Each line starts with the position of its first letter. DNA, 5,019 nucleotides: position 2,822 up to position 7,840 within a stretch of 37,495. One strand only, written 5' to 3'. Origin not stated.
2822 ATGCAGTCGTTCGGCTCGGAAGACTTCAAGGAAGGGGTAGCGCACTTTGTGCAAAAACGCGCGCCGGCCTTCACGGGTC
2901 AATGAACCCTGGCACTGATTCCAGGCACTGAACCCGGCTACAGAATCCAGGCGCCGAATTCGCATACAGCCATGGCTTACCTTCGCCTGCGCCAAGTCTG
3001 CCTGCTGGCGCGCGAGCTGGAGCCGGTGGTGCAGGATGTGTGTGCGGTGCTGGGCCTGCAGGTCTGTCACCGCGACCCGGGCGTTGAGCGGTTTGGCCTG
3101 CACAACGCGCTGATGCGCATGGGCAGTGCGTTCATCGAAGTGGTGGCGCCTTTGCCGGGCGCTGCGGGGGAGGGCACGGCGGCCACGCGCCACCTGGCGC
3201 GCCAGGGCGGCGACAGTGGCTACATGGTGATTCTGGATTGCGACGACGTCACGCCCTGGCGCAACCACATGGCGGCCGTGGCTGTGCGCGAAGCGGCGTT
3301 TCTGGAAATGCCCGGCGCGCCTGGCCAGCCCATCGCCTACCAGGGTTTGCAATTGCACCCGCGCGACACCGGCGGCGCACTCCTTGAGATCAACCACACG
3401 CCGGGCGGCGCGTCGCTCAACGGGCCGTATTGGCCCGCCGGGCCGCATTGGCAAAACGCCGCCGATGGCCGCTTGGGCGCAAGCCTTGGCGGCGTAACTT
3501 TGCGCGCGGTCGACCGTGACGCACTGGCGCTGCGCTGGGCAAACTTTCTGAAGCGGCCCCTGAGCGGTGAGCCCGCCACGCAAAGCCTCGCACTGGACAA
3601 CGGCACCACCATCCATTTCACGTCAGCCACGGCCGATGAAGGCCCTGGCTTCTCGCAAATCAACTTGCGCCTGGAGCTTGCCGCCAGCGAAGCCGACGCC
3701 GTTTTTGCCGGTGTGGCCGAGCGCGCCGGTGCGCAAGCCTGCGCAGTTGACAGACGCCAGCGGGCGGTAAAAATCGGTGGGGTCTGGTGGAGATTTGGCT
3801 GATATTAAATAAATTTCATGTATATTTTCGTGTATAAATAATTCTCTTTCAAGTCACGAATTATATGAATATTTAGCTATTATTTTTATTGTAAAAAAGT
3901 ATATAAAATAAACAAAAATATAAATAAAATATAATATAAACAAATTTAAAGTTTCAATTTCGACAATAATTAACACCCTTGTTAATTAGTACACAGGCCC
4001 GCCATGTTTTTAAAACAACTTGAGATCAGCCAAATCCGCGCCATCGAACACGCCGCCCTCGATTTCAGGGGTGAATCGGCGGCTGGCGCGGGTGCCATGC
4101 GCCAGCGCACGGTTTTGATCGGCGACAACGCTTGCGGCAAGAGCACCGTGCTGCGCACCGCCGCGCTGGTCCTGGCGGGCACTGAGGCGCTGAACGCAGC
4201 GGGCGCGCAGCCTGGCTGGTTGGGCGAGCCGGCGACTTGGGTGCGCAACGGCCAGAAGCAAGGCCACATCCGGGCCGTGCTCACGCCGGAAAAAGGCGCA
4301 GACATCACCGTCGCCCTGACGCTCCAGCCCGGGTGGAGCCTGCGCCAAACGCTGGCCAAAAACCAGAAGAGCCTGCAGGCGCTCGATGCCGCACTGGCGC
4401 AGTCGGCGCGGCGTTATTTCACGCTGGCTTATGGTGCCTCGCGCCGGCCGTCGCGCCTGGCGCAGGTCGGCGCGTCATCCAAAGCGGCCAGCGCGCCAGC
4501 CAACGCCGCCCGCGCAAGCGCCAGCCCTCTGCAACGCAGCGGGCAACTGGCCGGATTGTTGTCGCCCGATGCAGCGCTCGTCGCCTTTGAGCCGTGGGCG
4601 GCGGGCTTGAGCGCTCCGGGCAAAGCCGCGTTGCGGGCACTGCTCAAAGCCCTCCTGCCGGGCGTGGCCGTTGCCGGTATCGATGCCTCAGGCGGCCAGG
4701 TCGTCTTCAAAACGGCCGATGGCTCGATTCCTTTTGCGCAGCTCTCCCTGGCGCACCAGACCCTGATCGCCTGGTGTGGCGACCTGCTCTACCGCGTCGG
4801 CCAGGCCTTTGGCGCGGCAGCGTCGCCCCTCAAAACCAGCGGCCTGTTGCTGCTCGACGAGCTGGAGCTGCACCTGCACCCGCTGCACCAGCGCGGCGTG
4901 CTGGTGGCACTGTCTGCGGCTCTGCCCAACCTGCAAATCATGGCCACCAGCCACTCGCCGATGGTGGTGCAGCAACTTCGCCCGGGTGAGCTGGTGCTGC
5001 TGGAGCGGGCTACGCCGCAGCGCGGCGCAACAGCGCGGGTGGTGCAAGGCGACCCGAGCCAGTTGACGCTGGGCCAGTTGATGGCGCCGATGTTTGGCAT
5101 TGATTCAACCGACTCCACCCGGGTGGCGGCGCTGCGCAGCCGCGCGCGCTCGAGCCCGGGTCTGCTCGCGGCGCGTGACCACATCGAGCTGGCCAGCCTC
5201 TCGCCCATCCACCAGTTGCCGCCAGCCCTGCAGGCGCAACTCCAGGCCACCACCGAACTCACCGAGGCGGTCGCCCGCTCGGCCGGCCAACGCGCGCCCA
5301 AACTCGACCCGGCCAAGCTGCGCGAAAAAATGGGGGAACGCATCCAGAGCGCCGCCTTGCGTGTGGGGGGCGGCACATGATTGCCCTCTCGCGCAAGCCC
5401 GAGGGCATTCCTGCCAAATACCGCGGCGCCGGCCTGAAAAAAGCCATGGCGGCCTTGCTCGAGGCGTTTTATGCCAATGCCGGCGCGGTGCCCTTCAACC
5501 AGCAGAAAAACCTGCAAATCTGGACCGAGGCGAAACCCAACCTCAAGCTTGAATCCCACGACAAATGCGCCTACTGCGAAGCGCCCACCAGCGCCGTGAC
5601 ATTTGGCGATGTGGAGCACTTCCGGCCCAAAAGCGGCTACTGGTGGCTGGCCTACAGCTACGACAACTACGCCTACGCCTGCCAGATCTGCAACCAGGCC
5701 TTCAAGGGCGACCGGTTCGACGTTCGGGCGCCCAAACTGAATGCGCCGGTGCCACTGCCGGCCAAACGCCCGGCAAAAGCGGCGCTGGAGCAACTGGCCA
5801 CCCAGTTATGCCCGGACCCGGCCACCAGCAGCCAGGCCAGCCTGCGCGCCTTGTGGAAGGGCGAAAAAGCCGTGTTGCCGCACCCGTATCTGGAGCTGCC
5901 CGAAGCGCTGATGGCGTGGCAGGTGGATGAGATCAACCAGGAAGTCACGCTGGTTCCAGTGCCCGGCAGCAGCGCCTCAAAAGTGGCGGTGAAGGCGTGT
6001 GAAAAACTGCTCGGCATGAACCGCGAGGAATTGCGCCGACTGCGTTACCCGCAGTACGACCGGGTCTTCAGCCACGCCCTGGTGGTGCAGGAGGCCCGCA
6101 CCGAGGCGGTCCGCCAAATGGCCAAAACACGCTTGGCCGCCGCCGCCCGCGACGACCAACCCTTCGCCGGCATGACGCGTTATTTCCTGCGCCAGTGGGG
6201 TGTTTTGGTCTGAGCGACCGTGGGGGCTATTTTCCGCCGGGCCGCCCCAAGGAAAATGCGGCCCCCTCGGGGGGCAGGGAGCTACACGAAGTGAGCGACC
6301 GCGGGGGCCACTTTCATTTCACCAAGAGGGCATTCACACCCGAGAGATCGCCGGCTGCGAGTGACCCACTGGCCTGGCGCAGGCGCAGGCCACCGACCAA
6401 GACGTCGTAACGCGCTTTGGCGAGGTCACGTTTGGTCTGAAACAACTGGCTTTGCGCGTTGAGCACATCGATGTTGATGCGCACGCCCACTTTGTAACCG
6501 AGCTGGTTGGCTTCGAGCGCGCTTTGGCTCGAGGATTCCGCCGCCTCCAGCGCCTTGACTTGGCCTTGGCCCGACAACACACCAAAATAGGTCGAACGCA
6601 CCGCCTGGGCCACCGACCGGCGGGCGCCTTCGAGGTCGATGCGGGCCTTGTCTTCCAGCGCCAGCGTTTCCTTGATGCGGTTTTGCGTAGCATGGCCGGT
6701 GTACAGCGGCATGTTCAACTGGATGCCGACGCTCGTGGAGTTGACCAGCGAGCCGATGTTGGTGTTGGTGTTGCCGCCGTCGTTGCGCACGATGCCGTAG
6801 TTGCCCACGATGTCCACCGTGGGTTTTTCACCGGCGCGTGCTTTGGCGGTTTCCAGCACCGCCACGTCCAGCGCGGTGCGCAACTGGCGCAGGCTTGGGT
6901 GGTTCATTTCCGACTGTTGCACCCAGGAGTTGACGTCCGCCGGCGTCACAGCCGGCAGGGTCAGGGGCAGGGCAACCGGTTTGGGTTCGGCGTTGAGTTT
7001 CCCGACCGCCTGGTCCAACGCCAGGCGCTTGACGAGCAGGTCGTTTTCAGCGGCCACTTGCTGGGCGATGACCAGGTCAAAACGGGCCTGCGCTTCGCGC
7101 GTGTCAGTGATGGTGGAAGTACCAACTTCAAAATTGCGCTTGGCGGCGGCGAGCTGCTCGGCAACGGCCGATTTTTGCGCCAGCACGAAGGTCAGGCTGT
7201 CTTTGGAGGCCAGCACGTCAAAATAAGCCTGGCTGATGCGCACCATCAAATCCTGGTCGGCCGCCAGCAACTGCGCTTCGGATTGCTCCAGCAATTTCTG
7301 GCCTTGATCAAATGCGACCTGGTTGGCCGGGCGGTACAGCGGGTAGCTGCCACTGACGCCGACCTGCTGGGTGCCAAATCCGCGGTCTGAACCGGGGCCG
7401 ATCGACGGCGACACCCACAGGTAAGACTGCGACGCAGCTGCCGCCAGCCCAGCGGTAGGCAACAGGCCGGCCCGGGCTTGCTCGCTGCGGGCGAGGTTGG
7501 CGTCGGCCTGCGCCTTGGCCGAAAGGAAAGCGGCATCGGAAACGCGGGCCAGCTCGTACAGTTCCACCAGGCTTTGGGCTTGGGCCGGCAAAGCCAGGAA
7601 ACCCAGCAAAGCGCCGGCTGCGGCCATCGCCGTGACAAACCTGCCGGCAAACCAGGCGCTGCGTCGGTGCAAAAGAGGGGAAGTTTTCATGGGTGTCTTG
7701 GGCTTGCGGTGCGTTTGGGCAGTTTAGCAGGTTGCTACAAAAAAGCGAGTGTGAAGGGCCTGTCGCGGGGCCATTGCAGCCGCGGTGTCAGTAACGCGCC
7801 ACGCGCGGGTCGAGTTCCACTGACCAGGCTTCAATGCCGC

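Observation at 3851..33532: Exact bipartite motif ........-N17-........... shared by all three AT-rich islands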

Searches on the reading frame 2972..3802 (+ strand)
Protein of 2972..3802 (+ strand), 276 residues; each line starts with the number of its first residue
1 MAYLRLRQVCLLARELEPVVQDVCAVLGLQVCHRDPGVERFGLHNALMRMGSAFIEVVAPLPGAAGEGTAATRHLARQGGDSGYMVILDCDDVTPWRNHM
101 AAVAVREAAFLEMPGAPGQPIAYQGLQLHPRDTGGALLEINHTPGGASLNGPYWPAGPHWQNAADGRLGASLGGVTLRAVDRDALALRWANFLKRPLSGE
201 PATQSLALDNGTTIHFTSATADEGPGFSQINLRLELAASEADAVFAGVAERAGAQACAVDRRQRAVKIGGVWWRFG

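Call 12: search_protein_families(library=pfam, proteins=[window:2972-3802:+])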
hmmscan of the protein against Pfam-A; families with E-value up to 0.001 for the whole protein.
window:2972-3802:+ (276 aa): 1 family
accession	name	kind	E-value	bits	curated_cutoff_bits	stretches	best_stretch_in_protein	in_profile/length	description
PF13468.12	Glyoxalase_3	-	3e-07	31.1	25.1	1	10-191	5-174/176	Glyoxalase-like domain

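Call 43: find_encoding_contigs(protein=window:2972-3802:+, flank=6000, max_places=10)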
Protein window:2972-3802:+ (276 aa): no gene with exactly this product is on record in the collection.

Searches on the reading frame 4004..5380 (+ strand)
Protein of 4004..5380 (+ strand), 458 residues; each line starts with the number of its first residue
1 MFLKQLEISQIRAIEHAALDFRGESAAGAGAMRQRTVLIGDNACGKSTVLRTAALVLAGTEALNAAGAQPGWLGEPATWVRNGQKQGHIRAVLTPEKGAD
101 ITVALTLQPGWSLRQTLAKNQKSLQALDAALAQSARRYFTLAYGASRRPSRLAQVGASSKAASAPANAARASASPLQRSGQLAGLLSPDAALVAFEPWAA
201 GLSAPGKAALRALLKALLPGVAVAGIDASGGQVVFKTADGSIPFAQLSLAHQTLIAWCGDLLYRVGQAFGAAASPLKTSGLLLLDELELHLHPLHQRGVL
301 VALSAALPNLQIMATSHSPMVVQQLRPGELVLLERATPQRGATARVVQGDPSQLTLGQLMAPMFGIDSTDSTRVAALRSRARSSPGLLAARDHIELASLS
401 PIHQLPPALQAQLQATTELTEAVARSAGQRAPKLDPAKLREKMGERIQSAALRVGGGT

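Call 12: search_protein_families(library=pfam, proteins=[window:4004-5380:+])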
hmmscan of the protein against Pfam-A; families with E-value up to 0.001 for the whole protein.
window:4004-5380:+ (458 aa): 3 families
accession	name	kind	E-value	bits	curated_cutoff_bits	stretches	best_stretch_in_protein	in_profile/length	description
PF13304.12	AAA_21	-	2.3e-15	57.9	27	1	36-321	2-302/304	AAA domain, putative AbiEii toxin, Type IV TA system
PF13175.12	AAA_15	-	2.3e-11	44.4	32.1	2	278-322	328-374/374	AAA ATPase domain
PF11398.14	DUF2813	-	0.00059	19.8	21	0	1-63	1-52/372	Protein of unknown function (DUF2813)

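Call 20: find_encoding_contigs(protein=window:4004-5380:+, flank=10000, max_places=10)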
Protein window:4004-5380:+ (458 aa): no gene with exactly this product is on record in the collection.

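Call 76: search_protein_families(library=padloc, proteins=[window:4004-5380:+], max_evalue=0.01)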
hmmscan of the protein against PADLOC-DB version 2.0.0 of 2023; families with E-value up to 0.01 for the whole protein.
window:4004-5380:+ (458 aa): 114 families (the best 25 are shown)
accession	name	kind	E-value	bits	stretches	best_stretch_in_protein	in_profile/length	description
PDLC00295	PtuA1|PtuA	-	8.2e-71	237.4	1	1-401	1-416/451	AAA ATPase domain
PDLC00304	PtuA1|PtuA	-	8.9e-45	151.6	1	1-380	10-390/444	AAA ATPase domain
PDLC00301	PtuA1|PtuA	-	3.4e-38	129.8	1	1-375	1-378/429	AAA ATPase domain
PDLC00269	PtuA1|PtuA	-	4.9e-36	123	1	1-380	1-401/446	AAA ATPase domain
PDLC00271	PtuA1|PtuA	-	3.9e-35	120.2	2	209-339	209-337/421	AAA ATPase domain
PDLC00292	PtuA1|PtuA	-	1e-33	114.7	1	2-373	308-633/726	AAA ATPase domain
PDLC00278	PtuA1|PtuA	-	2.1e-30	104.4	2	227-343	233-346/436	AAA ATPase domain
PDLC02913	ATPase_I-A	-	1.1e-27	95.4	2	213-360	297-446/508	-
PDLC00277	PtuA1|PtuA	-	6.5e-26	89.5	1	214-360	217-363/423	AAA ATPase domain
PDLC00299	PtuA1|PtuA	-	3.1e-25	87.1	2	231-336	330-435/535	AAA ATPase domain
PDLC00267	PtuA1|PtuA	-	3.3e-25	87.1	1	243-337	250-344/438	AAA ATPase domain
PDLC00284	PtuA1|PtuA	-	2.2e-24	84.2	2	241-356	354-471/545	AAA ATPase domain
PDLC00275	PtuA1|PtuA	-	1.6e-23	81.6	1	224-360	150-287/348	AAA ATPase domain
PDLC00281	PtuA1|PtuA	-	1.6e-21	75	2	233-323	243-334/448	AAA ATPase domain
PDLC00291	PtuA1|PtuA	-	1.8e-21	74.4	2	276-374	578-686/773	AAA ATPase domain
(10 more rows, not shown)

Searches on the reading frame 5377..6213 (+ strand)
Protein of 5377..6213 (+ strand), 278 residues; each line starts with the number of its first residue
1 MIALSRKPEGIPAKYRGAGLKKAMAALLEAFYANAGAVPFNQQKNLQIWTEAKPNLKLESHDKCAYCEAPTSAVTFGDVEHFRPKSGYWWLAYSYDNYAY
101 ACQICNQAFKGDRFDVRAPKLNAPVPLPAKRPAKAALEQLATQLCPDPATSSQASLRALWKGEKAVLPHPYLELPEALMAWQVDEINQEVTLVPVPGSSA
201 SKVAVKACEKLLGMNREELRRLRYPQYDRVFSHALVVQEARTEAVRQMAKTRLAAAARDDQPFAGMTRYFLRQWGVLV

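Call 12: search_protein_families(library=pfam, proteins=[window:5377-6213:+])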
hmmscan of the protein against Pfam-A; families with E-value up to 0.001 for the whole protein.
window:5377-6213:+ (278 aa): 0 families

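Call 76: search_protein_families(library=padloc, proteins=[window:5377-6213:+], max_evalue=0.01)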
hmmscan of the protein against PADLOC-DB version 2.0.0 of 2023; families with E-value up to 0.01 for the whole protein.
window:5377-6213:+ (278 aa): 60 families (the best 25 are shown)
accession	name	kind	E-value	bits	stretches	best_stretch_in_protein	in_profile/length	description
PDLC00339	PtuB1|PtuB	-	1.6e-34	117.9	2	1-121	1-137/261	Unknown function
PDLC00337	PtuB1|PtuB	-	2.3e-28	97.5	2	48-122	43-116/216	Unknown function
PDLC00292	PtuA1|PtuA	-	5.8e-24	82.4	1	1-274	1-244/726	AAA ATPase domain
PDLC00330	PtuB1|PtuB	-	2.2e-23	81.4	1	40-120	32-120/271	Unknown function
PDLC00328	PtuB1|PtuB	-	4.5e-21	73.6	1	1-252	1-247/295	Unknown function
PDLC00343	PtuB1|PtuB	-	2.4e-19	68.1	1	43-108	45-120/283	Unknown function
PDLC00316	PtuB1|PtuB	-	8.1e-17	59.7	1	49-227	52-215/301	Unknown function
PDLC00318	PtuB1|PtuB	-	3.1e-16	57.8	2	86-120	114-148/299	Unknown function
PDLC00329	PtuB1|PtuB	-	2.9e-15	54.5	1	51-201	53-212/331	Unknown function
PDLC00336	PtuB1|PtuB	-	5.9e-15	53.6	1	33-108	32-110/250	Unknown function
PDLC00288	PtuA1|PtuA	-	7.1e-15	52.6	1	45-120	48-134/733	AAA ATPase domain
PDLC00319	PtuB1|PtuB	-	1.7e-14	52.1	1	53-109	60-128/310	Unknown function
PDLC00340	PtuB1|PtuB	-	2.4e-13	48.3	1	61-133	66-132/268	Unknown function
PDLC00348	PtuB1|PtuB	-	2.1e-12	45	1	7-108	9-99/198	Unknown function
PDLC00333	PtuB1|PtuB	-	2.2e-12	45.1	1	44-122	41-132/272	Unknown function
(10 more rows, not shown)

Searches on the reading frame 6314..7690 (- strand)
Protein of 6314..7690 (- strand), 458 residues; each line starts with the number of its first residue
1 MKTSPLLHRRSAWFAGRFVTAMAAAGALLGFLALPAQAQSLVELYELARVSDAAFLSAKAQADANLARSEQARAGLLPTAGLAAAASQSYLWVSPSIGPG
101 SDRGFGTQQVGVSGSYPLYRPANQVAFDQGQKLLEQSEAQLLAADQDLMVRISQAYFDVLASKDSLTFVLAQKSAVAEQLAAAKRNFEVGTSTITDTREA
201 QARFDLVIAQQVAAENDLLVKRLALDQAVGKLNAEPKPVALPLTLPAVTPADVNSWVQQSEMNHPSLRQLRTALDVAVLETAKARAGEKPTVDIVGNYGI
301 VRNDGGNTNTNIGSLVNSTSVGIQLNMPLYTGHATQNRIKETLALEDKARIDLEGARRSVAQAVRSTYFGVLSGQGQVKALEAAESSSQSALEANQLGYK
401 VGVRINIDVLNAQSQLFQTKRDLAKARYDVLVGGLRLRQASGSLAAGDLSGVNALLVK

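Call 12: search_protein_families(library=pfam, proteins=[window:6314-7690:-])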
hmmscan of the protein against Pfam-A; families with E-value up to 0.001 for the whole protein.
window:6314-7690:- (458 aa): 1 family
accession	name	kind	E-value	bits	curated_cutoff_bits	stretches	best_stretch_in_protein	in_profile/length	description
PF02321.23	OEP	-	2.1e-53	181.3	22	2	254-442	2-187/187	Outer membrane efflux protein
